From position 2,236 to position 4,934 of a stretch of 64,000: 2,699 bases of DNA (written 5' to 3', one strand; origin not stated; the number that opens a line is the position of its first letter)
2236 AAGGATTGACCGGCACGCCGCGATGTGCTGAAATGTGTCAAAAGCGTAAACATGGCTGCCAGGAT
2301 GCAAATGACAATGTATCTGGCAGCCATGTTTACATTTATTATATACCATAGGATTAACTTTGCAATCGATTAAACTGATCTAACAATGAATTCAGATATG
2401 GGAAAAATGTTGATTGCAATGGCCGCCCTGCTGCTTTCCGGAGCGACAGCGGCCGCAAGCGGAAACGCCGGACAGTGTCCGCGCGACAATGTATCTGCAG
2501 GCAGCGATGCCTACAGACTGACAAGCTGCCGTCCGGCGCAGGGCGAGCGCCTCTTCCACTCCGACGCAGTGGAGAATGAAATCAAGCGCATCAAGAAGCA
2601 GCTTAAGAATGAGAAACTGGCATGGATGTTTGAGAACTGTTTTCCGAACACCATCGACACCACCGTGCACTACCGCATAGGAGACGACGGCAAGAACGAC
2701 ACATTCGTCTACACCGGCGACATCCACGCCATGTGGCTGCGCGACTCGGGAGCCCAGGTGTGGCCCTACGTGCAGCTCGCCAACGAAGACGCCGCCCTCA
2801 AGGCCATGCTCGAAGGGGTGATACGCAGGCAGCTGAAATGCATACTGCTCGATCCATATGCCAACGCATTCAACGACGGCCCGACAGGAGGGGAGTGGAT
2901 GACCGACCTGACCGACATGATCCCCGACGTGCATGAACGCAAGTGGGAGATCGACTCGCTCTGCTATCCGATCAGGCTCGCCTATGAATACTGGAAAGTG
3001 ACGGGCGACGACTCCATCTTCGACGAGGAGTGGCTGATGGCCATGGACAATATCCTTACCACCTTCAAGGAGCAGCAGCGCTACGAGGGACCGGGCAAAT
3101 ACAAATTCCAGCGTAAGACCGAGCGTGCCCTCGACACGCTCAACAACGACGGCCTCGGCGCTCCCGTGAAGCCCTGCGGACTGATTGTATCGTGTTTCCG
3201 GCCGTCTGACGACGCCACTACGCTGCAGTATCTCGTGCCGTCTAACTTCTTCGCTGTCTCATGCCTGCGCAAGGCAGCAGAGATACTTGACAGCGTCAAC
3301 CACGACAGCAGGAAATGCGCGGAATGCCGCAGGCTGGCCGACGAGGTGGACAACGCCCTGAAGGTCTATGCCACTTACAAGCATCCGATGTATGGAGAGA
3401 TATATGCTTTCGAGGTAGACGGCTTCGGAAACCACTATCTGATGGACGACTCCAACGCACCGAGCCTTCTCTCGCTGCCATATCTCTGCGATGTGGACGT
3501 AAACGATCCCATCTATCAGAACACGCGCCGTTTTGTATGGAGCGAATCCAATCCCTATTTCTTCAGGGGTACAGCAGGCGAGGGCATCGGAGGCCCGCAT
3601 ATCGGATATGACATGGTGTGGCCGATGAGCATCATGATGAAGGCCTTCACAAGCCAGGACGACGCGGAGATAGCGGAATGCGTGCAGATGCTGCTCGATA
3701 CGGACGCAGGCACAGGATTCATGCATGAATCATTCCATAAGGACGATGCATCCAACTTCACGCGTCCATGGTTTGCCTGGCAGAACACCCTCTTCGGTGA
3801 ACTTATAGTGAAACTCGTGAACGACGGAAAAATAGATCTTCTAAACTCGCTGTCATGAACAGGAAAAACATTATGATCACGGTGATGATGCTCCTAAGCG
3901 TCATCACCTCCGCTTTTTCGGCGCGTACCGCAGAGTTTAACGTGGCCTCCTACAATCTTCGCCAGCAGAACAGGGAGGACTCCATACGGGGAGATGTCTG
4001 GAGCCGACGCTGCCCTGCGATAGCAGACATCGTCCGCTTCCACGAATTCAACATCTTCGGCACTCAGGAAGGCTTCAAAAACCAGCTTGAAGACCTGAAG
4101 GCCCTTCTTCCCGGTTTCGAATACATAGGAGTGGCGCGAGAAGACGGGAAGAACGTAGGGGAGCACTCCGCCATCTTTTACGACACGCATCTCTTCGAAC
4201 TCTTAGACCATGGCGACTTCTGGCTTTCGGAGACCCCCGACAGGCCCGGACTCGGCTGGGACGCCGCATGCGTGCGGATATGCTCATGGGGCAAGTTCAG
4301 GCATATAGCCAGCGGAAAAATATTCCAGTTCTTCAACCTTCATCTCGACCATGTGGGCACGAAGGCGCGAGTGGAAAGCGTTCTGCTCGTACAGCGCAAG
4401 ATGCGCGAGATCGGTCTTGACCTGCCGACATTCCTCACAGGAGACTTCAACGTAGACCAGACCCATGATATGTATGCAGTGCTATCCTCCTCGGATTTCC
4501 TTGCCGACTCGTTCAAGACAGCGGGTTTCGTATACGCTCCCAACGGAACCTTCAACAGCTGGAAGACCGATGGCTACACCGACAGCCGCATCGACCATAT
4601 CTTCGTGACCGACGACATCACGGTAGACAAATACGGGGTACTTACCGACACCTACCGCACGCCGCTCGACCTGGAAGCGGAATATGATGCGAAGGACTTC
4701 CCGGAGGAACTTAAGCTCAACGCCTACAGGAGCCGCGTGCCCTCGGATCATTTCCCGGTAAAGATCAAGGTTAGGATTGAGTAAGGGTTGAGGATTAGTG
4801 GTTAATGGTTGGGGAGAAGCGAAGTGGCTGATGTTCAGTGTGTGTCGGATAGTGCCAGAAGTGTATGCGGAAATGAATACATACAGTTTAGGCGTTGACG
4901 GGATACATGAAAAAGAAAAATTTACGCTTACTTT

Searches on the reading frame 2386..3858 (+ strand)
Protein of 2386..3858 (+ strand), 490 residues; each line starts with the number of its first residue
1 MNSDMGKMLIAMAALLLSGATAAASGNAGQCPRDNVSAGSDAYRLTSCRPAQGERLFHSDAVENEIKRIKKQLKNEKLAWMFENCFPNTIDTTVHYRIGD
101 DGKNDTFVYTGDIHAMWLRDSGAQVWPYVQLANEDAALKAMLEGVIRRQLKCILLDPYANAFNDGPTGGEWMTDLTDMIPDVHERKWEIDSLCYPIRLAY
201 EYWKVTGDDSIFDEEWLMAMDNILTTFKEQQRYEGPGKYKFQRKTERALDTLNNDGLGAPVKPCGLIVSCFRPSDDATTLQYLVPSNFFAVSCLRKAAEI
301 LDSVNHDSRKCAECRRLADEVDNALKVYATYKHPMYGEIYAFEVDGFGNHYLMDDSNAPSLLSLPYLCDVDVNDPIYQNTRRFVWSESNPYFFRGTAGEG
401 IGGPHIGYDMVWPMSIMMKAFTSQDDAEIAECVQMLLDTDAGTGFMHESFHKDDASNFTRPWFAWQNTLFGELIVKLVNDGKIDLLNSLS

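Call 34: search_protein_families(library=pfam, proteins=[window:2386-3858:+], max_evalue=0.0001)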
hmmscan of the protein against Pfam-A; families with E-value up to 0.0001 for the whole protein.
window:2386-3858:+ (490 aa): 1 family
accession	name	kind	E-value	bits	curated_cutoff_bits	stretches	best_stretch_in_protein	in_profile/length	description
PF06824.17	Glyco_hydro_125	-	6.1e-172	572.6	23.4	1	76-475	2-414/414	Metal-independent alpha-mannosidase (GH125)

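Call 63: find_encoding_contigs(protein=window:2386-3858:+, flank=10000, max_places=3)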
Protein window:2386-3858:+ (490 aa): no gene with exactly this product is on record in the collection.

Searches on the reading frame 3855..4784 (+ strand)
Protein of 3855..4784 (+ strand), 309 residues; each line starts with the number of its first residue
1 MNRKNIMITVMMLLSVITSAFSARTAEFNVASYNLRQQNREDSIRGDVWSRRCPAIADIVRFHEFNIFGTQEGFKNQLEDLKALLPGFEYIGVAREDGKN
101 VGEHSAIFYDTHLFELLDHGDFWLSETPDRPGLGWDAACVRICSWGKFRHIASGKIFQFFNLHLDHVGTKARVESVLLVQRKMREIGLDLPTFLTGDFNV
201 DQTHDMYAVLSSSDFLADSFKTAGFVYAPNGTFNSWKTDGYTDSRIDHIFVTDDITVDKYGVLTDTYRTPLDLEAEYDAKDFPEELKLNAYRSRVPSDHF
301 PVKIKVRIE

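Call 34: search_protein_families(library=pfam, proteins=[window:3855-4784:+], max_evalue=0.0001)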
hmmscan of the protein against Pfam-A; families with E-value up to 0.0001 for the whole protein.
window:3855-4784:+ (309 aa): 1 family
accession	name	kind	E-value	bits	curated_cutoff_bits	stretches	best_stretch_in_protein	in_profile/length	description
PF03372.29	Exo_endo_phos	-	1.3e-10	41.9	24.5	1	56-299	22-225/225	Endonuclease/Exonuclease/phosphatase family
